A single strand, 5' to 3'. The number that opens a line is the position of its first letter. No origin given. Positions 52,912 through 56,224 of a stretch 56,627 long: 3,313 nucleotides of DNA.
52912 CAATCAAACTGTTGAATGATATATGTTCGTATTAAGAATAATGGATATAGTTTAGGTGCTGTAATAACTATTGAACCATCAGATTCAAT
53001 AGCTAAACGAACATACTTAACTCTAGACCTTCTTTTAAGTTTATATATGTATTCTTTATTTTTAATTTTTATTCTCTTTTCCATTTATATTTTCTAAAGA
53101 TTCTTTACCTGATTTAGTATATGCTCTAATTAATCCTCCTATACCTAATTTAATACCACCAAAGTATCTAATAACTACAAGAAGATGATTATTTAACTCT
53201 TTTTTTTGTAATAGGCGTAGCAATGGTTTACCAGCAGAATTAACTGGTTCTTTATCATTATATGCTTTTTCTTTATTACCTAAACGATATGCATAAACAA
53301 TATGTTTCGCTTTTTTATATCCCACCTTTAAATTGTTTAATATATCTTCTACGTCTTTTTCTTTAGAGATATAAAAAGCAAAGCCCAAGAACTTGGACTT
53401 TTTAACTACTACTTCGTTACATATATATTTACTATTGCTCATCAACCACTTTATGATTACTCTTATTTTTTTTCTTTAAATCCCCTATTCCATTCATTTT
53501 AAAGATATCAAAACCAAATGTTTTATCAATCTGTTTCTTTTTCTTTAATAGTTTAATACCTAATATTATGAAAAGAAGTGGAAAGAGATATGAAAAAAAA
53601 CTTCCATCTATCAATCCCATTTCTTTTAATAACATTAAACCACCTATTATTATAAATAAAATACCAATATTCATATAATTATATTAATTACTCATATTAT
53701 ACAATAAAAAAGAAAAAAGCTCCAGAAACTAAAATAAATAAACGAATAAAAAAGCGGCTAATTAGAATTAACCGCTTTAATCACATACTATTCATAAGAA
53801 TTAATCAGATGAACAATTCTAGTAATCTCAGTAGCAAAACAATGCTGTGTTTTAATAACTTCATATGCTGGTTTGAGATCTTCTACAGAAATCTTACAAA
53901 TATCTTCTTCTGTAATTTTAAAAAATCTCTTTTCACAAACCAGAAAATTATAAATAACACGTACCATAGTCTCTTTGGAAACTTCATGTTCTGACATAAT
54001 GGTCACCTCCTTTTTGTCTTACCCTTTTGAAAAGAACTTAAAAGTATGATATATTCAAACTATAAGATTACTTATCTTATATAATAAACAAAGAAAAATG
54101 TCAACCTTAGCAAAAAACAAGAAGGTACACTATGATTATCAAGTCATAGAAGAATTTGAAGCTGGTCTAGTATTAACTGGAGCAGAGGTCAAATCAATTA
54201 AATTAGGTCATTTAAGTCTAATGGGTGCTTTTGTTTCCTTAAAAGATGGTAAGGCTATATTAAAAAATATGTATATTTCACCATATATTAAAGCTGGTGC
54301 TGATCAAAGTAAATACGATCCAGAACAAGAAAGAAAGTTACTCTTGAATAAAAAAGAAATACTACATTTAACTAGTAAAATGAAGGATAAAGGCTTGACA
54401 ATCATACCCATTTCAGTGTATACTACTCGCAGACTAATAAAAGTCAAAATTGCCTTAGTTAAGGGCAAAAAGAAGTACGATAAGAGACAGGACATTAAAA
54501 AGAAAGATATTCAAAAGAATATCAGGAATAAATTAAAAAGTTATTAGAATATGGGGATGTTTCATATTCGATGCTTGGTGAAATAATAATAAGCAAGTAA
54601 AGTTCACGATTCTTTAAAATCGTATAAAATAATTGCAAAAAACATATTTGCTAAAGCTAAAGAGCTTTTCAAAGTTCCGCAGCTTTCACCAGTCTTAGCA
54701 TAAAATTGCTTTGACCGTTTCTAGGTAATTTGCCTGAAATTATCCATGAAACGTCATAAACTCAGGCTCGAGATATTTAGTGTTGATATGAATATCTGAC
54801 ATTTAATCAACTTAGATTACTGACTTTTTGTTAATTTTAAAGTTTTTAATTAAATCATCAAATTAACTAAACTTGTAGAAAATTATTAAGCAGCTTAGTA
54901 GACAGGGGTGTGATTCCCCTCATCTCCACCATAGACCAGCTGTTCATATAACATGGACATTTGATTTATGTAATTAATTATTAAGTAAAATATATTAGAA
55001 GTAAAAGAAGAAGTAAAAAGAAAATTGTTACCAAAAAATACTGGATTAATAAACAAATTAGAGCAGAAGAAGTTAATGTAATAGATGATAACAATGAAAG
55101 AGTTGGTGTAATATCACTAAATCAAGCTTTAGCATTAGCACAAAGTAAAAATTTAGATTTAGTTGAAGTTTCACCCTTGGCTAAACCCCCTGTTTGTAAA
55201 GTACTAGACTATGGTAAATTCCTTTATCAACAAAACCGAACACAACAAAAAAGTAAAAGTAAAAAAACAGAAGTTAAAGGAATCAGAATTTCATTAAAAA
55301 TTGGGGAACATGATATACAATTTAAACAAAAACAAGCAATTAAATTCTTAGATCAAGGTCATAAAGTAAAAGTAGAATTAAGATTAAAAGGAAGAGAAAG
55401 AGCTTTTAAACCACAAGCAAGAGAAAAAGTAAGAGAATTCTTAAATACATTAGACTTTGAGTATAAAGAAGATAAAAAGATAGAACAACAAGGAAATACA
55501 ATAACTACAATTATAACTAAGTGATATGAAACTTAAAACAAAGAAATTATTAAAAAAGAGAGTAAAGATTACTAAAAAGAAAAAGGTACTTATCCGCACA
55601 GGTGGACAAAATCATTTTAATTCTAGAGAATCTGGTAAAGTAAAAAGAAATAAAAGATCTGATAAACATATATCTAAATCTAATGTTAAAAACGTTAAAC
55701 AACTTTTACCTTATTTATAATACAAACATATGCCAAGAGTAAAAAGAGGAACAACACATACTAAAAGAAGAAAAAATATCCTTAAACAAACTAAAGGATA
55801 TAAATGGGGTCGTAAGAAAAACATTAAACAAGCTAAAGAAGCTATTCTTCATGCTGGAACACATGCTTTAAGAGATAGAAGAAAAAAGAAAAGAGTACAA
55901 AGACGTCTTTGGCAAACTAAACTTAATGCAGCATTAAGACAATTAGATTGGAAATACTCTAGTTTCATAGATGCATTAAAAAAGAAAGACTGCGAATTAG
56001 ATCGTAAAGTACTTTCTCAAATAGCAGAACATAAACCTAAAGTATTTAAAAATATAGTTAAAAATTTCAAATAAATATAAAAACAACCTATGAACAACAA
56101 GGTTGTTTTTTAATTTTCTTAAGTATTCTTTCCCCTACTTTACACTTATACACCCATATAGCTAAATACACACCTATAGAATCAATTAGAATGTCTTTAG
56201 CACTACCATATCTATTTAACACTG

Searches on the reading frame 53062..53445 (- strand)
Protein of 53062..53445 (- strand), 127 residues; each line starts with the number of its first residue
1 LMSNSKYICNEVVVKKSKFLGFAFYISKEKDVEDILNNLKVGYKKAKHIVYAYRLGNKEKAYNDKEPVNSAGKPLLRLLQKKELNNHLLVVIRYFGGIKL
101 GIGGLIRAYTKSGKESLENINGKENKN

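Call 20: search_protein_families(library=ncbifam, proteins=[window:53062-53445:-], max_evalue=0.00001)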
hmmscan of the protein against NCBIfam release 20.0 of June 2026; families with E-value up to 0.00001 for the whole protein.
window:53062-53445:- (127 aa): 2 families
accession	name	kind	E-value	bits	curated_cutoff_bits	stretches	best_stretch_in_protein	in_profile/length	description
TIGR00257.1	IMPACT_YIGZ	hypoth_equivalog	1.8e-37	128.8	167.95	1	8-125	12-134/205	YigZ family protein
NF008600.0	PRK11568.1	equivalog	1.6e-16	60.4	298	1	14-123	17-131/204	IMPACT family protein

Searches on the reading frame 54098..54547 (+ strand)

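Call 20: search_protein_families(library=ncbifam, proteins=[window:54098-54547:+], max_evalue=0.00001)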
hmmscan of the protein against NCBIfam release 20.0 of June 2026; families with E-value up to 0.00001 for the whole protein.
window:54098-54547:+ (149 aa): 2 families
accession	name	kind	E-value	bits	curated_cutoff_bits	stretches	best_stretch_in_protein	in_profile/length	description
NF003843.0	PRK05422.1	equivalog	1.5e-49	167.7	130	1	2-147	11-154/156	SsrA-binding protein SmpB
TIGR00086.1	smpB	equivalog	9.1e-48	162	119.1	1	4-147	2-144/144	SsrA-binding protein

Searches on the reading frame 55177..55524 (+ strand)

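Call 31: search_protein_families(library=pfam, proteins=[window:55177-55524:+], max_evalue=0.01)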
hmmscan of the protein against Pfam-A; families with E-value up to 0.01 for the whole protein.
window:55177-55524:+ (115 aa): 3 families
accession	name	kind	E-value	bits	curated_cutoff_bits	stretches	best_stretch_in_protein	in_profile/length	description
PF00707.27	IF3_C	-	4.3e-20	71.9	34.8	1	31-114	1-84/86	Translation initiation factor IF-3, C-terminal domain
PF05198.21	IF3_N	-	2.8e-07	31.1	26.9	1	2-25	46-69/70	Translation initiation factor IF-3, N-terminal domain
PF14877.11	mIF3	-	0.0034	17.5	33.8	1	11-73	106-168/177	Mitochondrial translation initiation factor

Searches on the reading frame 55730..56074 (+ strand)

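Call 31: search_protein_families(library=pfam, proteins=[window:55730-56074:+], max_evalue=0.01)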
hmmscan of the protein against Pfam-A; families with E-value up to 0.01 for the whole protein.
window:55730-56074:+ (114 aa): 1 family
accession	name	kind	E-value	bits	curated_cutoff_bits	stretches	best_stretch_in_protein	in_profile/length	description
PF00453.23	Ribosomal_L20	-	2.6e-32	111.6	30.8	1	3-109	1-107/107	Ribosomal protein L20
